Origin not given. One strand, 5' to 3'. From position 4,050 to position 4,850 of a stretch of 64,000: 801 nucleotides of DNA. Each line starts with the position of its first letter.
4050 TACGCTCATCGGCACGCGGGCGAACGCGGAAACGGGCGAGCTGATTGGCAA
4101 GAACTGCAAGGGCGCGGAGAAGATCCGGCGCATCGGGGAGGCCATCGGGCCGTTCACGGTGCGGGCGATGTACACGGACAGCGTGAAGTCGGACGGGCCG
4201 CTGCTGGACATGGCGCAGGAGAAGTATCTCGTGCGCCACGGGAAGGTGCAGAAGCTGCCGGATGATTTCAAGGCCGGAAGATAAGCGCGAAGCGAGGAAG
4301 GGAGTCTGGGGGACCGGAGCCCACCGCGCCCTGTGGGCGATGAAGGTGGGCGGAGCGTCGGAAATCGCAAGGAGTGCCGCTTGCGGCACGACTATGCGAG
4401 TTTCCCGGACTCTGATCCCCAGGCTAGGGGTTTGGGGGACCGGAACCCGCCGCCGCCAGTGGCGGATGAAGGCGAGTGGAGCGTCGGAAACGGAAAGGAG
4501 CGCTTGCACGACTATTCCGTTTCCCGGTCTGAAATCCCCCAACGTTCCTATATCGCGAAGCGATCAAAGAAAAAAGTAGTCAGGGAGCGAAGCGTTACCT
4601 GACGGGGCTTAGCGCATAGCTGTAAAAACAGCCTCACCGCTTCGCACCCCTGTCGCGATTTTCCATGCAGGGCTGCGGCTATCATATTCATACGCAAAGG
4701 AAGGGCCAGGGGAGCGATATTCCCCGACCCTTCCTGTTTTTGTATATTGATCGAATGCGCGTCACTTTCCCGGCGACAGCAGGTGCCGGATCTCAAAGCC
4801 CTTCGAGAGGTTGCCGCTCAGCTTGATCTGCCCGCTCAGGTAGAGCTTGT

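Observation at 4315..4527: A ~90-nt sub-element (M2) is nested inside hairpin loops of the host repeat, in either orientation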

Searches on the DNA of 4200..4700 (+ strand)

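Call 7: search_rna_families(source=window, start=4200, end=4700, threshold=evalue, max_evalue=10, show_alignments=3)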
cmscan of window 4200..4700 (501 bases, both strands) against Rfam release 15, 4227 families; matches with E-value up to 10: 2.
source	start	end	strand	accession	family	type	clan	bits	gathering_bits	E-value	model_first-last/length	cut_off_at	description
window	4204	4332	+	RF00195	RsmY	Gene; sRNA;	CL00106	14.4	57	0.34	1-121/121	no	RsmY RNA family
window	4499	4525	-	RF01074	RF_site1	Cis-reg; frameshift_element;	-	14.4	40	6.3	1-40/40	no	Putative RNA-dependent RNA polymerase ribosomal frameshift site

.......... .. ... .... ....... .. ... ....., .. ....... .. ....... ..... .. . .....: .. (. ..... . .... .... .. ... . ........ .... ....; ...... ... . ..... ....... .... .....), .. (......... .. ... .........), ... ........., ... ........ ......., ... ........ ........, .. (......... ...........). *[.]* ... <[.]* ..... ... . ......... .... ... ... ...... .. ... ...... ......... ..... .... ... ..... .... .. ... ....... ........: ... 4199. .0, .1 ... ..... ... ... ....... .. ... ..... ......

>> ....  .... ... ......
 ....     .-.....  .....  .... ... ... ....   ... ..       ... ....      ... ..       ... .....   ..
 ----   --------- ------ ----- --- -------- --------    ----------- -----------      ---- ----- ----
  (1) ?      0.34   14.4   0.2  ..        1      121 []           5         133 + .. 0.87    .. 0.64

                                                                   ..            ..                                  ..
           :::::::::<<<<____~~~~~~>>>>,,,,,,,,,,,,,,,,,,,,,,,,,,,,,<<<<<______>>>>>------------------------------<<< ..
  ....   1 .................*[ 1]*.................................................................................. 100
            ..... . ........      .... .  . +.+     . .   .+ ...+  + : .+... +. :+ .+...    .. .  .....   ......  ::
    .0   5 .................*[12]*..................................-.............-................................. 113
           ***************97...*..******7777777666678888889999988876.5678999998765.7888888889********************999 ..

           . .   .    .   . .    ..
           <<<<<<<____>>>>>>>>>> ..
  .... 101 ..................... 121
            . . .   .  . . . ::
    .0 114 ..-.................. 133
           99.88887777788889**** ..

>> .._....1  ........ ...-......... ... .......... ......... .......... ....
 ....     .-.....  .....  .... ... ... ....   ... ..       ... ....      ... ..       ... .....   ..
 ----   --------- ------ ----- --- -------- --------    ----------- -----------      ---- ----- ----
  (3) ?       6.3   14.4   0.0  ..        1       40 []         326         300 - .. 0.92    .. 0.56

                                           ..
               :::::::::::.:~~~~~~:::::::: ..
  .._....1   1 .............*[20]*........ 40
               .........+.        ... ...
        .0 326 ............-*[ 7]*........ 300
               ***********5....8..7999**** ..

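Call 37: build_rna_model(alignment_id=A3, structure=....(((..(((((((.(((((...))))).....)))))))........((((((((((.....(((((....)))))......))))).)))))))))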
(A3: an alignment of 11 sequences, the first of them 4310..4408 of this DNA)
Model R1 built from alignment A3 (11 sequences, 99 columns); structure: as given.
model positions 98; base pairs 30; branch points 1; effective number of sequences 0.79; information 0.591 bits per position. Calibrated on 0.2 Mb of random sequence (short: E-values are rough).
structure used (alignment columns):
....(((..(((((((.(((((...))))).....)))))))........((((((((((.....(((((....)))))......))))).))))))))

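Call 38: search_with_rna_model(model_id=R1, source=window, max_evalue=10, filters=off)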
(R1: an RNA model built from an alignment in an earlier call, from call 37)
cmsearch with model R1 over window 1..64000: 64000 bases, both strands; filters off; matches with E-value up to 10: 79.
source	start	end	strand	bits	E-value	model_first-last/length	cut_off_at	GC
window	12737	12835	+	118.1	1.4e-25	1-98/98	no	0.67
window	4310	4408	+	115.3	6.4e-25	1-98/98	no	0.69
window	6759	6857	-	107.2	4.9e-23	1-98/98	no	0.69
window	4436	4527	+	89.6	6.4e-19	1-98/98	no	0.66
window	61124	61192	+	16.9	0.06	1-98/98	no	0.68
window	22564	22656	-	15.4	0.13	1-98/98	no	0.7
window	22001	22115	+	15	0.17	1-98/98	no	0.72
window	11918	11988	+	13.2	0.42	1-98/98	no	0.75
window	3450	3527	+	13.2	0.44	1-98/98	no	0.73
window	47662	47755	-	13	0.48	1-98/98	no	0.67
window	4357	4450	-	12.7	0.56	1-98/98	no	0.64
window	41283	41374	-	12.7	0.57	1-98/98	no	0.6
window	23240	23344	-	11.5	1.1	1-98/98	no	0.71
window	44020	44093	-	11.1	1.3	1-98/98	no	0.73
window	52672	52752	-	10.6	1.7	1-98/98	no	0.62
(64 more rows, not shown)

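Call 42: search_with_rna_model(model_id=R1, sources=[window, L013, L014, L015, L019, L023, L038, L039, L043, L044, L058, L061, L063, L064, L065, L066, L070, L072, L076, L083, L098, L108, L147, L163, L180, L181, L182, L183, L184, L185, L186, L187, L188, L189, L190, L191, L192, L193, L194, L195], max_evalue=0.001, make_alignment=true)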
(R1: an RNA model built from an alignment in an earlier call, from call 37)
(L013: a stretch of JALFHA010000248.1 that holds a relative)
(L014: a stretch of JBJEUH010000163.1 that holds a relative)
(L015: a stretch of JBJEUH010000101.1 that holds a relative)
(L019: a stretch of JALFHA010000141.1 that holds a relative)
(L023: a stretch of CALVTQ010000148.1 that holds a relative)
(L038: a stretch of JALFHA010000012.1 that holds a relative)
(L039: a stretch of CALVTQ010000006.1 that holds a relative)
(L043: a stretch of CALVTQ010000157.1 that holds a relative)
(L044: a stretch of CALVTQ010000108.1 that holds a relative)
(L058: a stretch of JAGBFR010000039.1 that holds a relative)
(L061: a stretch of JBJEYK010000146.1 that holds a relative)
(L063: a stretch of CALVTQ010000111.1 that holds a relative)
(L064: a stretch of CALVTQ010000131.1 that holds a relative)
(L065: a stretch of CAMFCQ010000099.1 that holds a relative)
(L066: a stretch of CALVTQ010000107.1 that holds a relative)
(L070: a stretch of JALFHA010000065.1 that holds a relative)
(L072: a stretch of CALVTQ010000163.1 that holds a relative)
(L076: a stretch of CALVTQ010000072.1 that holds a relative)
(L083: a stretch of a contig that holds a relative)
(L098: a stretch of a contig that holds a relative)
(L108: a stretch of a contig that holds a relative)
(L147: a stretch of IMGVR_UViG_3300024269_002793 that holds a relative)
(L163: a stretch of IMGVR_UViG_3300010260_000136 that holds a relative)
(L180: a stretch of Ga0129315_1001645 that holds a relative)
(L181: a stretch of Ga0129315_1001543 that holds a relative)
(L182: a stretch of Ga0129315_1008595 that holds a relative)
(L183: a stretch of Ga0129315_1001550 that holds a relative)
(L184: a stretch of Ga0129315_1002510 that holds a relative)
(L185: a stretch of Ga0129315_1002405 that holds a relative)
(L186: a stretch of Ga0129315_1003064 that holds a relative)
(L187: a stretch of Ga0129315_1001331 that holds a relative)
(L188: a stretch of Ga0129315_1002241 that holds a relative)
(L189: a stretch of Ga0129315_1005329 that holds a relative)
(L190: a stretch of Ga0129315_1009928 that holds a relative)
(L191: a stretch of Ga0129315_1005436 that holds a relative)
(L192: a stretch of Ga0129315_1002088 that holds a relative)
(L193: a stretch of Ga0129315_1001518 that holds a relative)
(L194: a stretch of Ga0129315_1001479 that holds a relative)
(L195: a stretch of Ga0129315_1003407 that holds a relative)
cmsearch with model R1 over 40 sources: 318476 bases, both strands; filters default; matches with E-value up to 0.001: 64.
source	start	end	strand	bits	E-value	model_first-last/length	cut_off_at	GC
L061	5981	6078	-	121.4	1.2e-25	1-98/98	no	0.71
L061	6205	6302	-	121.4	1.2e-25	1-98/98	no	0.71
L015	3953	4050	-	120.8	1.7e-25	1-98/98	no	0.7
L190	787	885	-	118.8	4.9e-25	1-98/98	no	0.67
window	12737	12835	+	118.1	6.9e-25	1-98/98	no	0.67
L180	2512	2610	+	118.1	6.9e-25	1-98/98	no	0.67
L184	4909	5007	+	118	7.4e-25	1-98/98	no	0.68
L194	6779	6876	-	117.9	7.8e-25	1-98/98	no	0.69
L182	20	118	-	117.7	8.8e-25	1-98/98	no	0.69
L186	1085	1183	-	117.7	8.8e-25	1-98/98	no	0.69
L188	2475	2573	-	117.7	8.8e-25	1-98/98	no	0.69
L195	580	678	+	117.7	8.8e-25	1-98/98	no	0.69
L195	4292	4390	-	117.7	8.8e-25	1-98/98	no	0.69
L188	5288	5385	+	117.3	1.1e-24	1-98/98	no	0.65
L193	732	830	-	115.8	2.4e-24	1-98/98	no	0.71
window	4310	4408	+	115.3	3.2e-24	1-98/98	no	0.69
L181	6400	6498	+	115.3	3.2e-24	1-98/98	no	0.69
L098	564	661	+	115.2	3.2e-24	1-98/98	no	0.65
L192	4675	4773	-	115.1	3.4e-24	1-98/98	no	0.68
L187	9359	9457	-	114.8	4e-24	1-98/98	no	0.71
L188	310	408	+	113.7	7.4e-24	1-98/98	no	0.72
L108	1762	1859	+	112.3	1.6e-23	1-98/98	no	0.65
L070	286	383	-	112.3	1.6e-23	1-98/98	no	0.65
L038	2067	2164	+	110.3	4.7e-23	1-98/98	no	0.66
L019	4410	4507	+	108.1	1.5e-22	1-98/98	no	0.64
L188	187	285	+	107.4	2.2e-22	1-98/98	no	0.71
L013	49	146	-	107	2.7e-22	1-98/98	no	0.64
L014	3824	3916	-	104.2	1.2e-21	1-98/98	no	0.68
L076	4216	4312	+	103.5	1.8e-21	1-98/98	no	0.69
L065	6980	7072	-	103.4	1.9e-21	1-98/98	no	0.61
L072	6409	6505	-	103.2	2.1e-21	1-98/98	no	0.7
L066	6487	6583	+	102.3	3.4e-21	1-98/98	no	0.72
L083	31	127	-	102.3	3.4e-21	1-98/98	no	0.72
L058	4312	4403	+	100.9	7.3e-21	1-98/98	no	0.66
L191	443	541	-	100.4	9.5e-21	1-98/98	no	0.66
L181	6526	6617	+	99.6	1.5e-20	1-98/98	no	0.68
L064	4807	4898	-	99.5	1.5e-20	1-98/98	no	0.67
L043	1107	1203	+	98.1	3.2e-20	1-98/98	no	0.69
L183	8720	8809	-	96.8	6.7e-20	10-98/98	5'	0.67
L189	3097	3184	-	95.8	1.1e-19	12-98/98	5'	0.67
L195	3259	3355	-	95.4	1.4e-19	1-98/98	no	0.67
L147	3359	3451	+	94.1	2.7e-19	1-98/98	no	0.66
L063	5966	6062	-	94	3e-19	1-98/98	no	0.68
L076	1328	1419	+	89.6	3.1e-18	1-98/98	no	0.66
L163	6416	6514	+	86.6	1.6e-17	1-98/98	no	0.71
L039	18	112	+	86.3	1.8e-17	1-98/98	no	0.71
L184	4801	4892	-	79.8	6.2e-16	1-98/98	no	0.67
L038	2223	2318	+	77.4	2.2e-15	1-98/98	no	0.64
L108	1918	2012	+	76.7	3.2e-15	1-98/98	no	0.66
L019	4567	4660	+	75.9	5e-15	1-98/98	no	0.62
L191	1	72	-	72.9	2.5e-14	1-72/98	3'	0.71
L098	720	814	+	71.8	4.5e-14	1-98/98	no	0.67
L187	7090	7182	+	70.3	1e-13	1-98/98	no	0.67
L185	5733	5799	-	64.6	2.2e-12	32-98/98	5'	0.58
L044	7949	8000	+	58.6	5.3e-11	1-52/98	3'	0.77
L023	1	67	+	53.3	9.4e-10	31-98/98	5'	0.64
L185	5661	5732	-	53.1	1.1e-09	1-98/98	no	0.61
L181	8767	8837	+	48.1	1.5e-08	1-71/98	3'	0.69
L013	7942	8000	-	43.5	1.8e-07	37-98/98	5'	0.66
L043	1400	1492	+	38.3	2.9e-06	1-98/98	no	0.61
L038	2470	2520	+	33.2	4.6e-05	1-98/98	no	0.73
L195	3192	3258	-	30.1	0.00024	1-98/98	no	0.58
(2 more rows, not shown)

Alignment A4: 64 matches aligned to the model, 126 columns, each read 5' to 3' on its own strand. Consensus structure (alignment columns), stored with it:
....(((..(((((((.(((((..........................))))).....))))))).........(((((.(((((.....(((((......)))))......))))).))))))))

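Call 78: search_dna_similar(query=window:4300-4420:+, collection=plasmids, mode=distant, max_evalue=0.001)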
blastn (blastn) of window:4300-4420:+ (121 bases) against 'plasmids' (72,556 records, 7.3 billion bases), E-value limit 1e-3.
No match.

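Call 79: search_dna_similar(query=window:4300-4420:+, collection=phages, mode=distant, max_evalue=0.001)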
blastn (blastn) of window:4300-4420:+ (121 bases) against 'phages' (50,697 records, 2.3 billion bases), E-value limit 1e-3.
No match.

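Call 91: search_with_rna_model(model_id=R1, sources=[L196, L197, L198, L199, L200, L201, L202, L203, L204, L205, L206], max_evalue=0.01)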
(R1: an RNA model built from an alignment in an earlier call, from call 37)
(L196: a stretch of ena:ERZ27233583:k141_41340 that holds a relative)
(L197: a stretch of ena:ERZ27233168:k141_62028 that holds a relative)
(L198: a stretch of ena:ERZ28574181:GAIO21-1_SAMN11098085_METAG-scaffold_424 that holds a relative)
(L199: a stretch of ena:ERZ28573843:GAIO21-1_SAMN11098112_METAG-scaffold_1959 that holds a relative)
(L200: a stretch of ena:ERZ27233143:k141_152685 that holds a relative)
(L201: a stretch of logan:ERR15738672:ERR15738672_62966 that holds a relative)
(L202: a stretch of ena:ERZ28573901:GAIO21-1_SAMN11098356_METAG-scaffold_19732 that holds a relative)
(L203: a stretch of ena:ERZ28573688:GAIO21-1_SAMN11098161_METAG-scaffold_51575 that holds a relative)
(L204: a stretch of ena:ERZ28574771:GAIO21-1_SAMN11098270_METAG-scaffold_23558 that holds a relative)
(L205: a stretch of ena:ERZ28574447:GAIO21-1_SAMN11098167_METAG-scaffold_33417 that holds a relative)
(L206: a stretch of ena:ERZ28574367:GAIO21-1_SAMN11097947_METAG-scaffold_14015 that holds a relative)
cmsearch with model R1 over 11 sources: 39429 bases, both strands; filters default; matches with E-value up to 0.01: 0.
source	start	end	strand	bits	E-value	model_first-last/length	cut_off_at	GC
